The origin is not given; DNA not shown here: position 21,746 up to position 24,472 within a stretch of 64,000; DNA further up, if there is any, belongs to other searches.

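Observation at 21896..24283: Natural fusion of glucose-6-phosphate dehydrogenase and 6-phosphogluconate dehydrogenase in one 808-aa polypeptide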

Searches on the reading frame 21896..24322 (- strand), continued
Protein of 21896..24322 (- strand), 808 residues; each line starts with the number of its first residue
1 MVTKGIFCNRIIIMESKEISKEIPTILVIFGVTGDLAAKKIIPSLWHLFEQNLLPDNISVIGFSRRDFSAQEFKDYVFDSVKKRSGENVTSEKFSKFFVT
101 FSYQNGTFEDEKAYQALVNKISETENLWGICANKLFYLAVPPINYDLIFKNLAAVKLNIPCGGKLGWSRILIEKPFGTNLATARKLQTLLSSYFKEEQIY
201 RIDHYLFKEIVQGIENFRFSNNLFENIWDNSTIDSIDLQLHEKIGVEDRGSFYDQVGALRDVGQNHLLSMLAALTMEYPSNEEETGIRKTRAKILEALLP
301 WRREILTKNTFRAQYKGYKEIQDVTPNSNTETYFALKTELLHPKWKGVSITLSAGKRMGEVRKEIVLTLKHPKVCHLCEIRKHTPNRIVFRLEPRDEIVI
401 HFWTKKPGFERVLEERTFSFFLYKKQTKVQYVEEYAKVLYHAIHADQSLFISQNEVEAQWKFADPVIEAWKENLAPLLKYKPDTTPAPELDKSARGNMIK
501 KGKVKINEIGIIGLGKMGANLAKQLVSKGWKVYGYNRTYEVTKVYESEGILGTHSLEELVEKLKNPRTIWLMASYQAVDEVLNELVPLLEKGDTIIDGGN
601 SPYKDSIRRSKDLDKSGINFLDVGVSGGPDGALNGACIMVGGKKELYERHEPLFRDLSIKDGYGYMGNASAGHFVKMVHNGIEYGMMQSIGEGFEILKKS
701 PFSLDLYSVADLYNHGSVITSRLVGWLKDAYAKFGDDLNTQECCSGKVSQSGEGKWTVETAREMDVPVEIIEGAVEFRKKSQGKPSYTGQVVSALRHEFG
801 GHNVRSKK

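Call 21: find_encoding_contigs(protein=P0117, flank=8000, max_places=2)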
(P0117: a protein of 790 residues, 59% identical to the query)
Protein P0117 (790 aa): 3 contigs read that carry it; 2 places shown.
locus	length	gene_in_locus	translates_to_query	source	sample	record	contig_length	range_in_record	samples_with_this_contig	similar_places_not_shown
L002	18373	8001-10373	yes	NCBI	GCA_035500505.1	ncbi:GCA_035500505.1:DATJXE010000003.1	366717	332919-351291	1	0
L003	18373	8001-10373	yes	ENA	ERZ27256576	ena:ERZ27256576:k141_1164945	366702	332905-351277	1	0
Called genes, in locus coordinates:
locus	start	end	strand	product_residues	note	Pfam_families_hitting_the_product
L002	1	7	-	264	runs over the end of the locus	-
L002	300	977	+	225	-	PF07553:Lipoprotein_Ltp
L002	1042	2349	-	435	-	-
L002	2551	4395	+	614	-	PF02463:SMC_N (faint), PF13175:AAA_15, PF13476:AAA_23, PF13304:AAA_21 (weak)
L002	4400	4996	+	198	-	-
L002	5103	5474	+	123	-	PF07291:MauE (weak), PF13564:DoxX_2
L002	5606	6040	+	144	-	PF01451:LMWPc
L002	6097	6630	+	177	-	PF01931:NTPase_I-T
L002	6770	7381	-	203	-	PF07690:MFS_1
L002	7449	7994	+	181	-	PF01966:HD (weak)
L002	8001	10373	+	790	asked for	PF00479:G6PD_N, PF02781:G6PD_C, PF03446:NAD_binding_2, PF00393:6PGD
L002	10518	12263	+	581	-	PF01471:PG_binding_1, PF01833:TIG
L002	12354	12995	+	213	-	PF02698:DUF218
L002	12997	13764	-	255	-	PF00248:Aldo_ket_red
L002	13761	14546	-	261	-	PF01738:DLH, PF08840:BAAT_C (faint)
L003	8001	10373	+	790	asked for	PF00479:G6PD_N, PF02781:G6PD_C, PF03446:NAD_binding_2, PF00393:6PGD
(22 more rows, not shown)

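Call 22: search_solved_structures(query=window:21896-24322:-, max_evalue=1e-10, show_alignments=0)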
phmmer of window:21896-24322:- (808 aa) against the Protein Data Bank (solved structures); distinct sequences matched with E-value up to 1e-10: 69 (the best 60 are shown).
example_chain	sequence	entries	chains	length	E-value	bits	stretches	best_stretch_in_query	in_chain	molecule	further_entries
9emm_A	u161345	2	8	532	8.6e-77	262.2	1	23-477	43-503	Glucose-6-phosphate 1-dehydrogenase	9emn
6vaq_A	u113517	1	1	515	1.2e-72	248.5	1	25-469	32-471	Glucose-6-phosphate 1-dehydrogenase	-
7sei_A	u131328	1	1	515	2.2e-72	247.6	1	25-469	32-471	Glucose-6-phosphate 1-dehydrogenase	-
6va8_A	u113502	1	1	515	2.2e-72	247.6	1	25-469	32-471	Glucose-6-phosphate 1-dehydrogenase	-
7zve_G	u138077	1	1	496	2.9e-72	247.2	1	25-469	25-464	Glucose-6-phosphate 1-dehydrogenase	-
7zve_C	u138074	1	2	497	2.9e-72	247.2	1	25-469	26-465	Glucose-6-phosphate 1-dehydrogenase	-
7zve_A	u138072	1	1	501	2.9e-72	247.2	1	25-469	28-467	Glucose-6-phosphate 1-dehydrogenase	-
7zve_B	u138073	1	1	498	2.9e-72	247.2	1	25-469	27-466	Glucose-6-phosphate 1-dehydrogenase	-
7zve_E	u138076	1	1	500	3e-72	247.2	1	25-469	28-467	Glucose-6-phosphate 1-dehydrogenase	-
7zve_D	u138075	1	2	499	3e-72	247.2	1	25-469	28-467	Glucose-6-phosphate 1-dehydrogenase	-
6va0_A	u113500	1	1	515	3e-72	247.1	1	25-469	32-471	Glucose-6-phosphate 1-dehydrogenase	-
6e08_L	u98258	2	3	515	3.1e-72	247.1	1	25-469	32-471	Glucose-6-phosphate 1-dehydrogenase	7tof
7snf_A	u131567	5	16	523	3.2e-72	247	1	25-469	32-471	Glucose-6-phosphate 1-dehydrogenase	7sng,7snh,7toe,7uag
2bh9_A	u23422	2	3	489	3.5e-72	246.9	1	26-469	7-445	GLUCOSE-6-PHOSPHATE 1-DEHYDROGENASE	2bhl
7zvd_N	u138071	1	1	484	3.6e-72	246.9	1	26-469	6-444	Glucose-6-phosphate 1-dehydrogenase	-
8ihe_A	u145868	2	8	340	6.9e-52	179.8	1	508-700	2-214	Probable 6-phosphogluconate dehydrogenase,decarboxylating Gnd2 | 6-phosphogluconate dehydrogenase, NAD(+)-dependent, decarboxylating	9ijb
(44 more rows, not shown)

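Call 35: find_related_loci(query=A1, collection=genome_contigs, flank=6000)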
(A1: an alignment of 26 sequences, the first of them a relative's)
Query A1 (795 aa) in genome_contigs; peptide patterns used: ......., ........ (x = any residue, [..] = any of these).
600 stretches matched a pattern (row limit reached: there are more); 593 encode a relative of the query (tblastn E <= 1e-3); the best 80 are kept; 80 distinct loci.
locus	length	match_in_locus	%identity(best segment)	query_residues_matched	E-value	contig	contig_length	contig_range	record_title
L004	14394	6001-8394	60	3-791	0e+0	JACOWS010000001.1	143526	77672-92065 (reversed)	MAG: Patescibacteria group bacterium isolate NC_groundwater_132_Ag_S-0.1um_53_12 S4_GD2017_2_S1_scaffold_39, whole genom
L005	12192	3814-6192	51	1-795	0e+0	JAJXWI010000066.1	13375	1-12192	MAG: bacterium isolate BP5.bin76 NODE_7979_length_13375_cov_2.164100, whole genome shotgun sequence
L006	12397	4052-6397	52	10-792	0e+0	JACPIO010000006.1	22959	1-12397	MAG: Candidatus Wolfebacteria bacterium isolate NC_groundwater_443_Ag_B-0.1um_44_15 GD18-4_B1_scaffold_210525, whole gen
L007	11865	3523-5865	50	8-792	0e+0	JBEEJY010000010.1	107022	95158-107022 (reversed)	MAG: Candidatus Parcubacteria bacterium isolate cobbmillcreek_2019_sw_WHONDRS-S19S_0090_B_bin.4 scaffold_1164661, whole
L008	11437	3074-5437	49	3-794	0e+0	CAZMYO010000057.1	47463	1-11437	MAG TPA_asm: uncultured Gammaproteobacteria bacterium isolate binchicken_co203_87 genome assembly, contig: k141_3599752,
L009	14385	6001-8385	48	7-795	0e+0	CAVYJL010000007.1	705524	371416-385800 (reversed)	MAG: uncultured Coriobacteriia bacterium isolate MFD01299.bin.2.183 genome assembly, contig: contig_39488, whole genome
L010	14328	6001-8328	49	12-791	0e+0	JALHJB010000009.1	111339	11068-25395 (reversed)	MAG: Actinomycetes bacterium isolate 7-NCT_026 scaffold_81, whole genome shotgun sequence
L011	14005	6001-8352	48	1-783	0e+0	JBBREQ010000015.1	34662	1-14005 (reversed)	MAG: Coriobacteriia bacterium isolate Co_metawrap_2508 Cmw_2508_k141_13064539_length_34662_cov_12.9986, whole genome sho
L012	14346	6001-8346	49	11-794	0e+0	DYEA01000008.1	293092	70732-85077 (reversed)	MAG TPA_asm: Slackia sp. isolate Tomsk_69_21 Tomsk_k141_29127, whole genome shotgun sequence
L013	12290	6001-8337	49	3-792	0e+0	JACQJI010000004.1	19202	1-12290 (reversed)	MAG: Candidatus Doudnabacteria bacterium isolate NC_groundwater_1147_Ag_S-0.1um_47_53 S_p1_S3_coassembly_k141_45241, who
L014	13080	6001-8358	48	6-789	0e+0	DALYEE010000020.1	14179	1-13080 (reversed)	MAG TPA_asm: Candidatus Magasanikbacteria bacterium isolate CTOTU14245 NODE_920_length_14179_cov_3.512319, whole genome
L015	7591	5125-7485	46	7-792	0e+0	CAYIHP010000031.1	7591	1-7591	MAG TPA_asm: uncultured Candidatus Saccharibacteria bacterium isolate ERP119705_co21_154 genome assembly, contig: NODE_1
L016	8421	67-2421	45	11-794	0e+0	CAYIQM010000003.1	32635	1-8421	MAG TPA_asm: uncultured Gammaproteobacteria bacterium isolate ERP119705_co25_673 genome assembly, contig: NODE_638_lengt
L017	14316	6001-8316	45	7-791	0e+0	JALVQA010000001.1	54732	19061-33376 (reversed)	MAG: Candidatus Moraniibacteriota bacterium isolate A3_metabat2_scaf2bin.005 A3_NODE_103_length_54732_cov_4.043073, whol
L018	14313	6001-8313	47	11-786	0e+0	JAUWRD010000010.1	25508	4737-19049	MAG: Actinomycetes bacterium isolate CSMAG_2519 CSMAG_2519_k141_487188_length_25508_cov_8.0000, whole genome shotgun seq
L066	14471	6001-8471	36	14-792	1e-85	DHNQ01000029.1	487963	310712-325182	MAG TPA_asm: Dysgonomonas sp. UBA5412 UBA5412_contig_1002, whole genome shotgun sequence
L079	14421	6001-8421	35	11-792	2e-83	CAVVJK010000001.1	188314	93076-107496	MAG: uncultured Acidobacteriaceae bacterium isolate MFD01213.bin.2.116 genome assembly, contig: contig_14047, whole geno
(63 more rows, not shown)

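Call 38: search_protein_representatives(protein=window:21896-24283:-)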
Query: 795 residues. Proteins with E-value up to 0.001 (for the whole library): 26969; up to 1e-10: 12245; up to 1e-30: 3578. The best 150 are listed.
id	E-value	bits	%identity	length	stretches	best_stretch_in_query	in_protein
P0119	0.0e+00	1066.8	58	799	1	9-793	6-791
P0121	3.7e-240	815.7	49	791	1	9-795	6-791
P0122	2.1e-235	800.0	48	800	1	8-791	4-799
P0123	3.0e-206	703.5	54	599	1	194-792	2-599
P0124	3.1e-202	690.3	45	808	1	9-791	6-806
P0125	9.0e-195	665.6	44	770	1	6-791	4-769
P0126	1.3e-188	645.2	45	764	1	13-791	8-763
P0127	5.8e-181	619.9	49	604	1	4-601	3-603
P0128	2.7e-179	614.4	41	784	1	10-795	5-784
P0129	1.1e-170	586.0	42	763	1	13-790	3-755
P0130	2.1e-167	575.1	43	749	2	410-791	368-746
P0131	7.4e-167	573.3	45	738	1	11-792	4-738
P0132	1.7e-163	562.2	41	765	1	12-791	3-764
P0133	1.1e-133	463.6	50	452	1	340-790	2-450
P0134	1.7e-133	462.9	46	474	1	4-471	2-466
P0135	2.1e-132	459.3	49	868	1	7-452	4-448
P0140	1.9e-121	423.1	43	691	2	300-791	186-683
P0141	2.5e-119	416.1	39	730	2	402-790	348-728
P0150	5.6e-107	375.2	40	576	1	14-597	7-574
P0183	1.4e-95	337.5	39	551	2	10-304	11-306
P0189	1.2e-93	331.1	49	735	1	461-792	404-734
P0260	6.3e-80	285.8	33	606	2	8-468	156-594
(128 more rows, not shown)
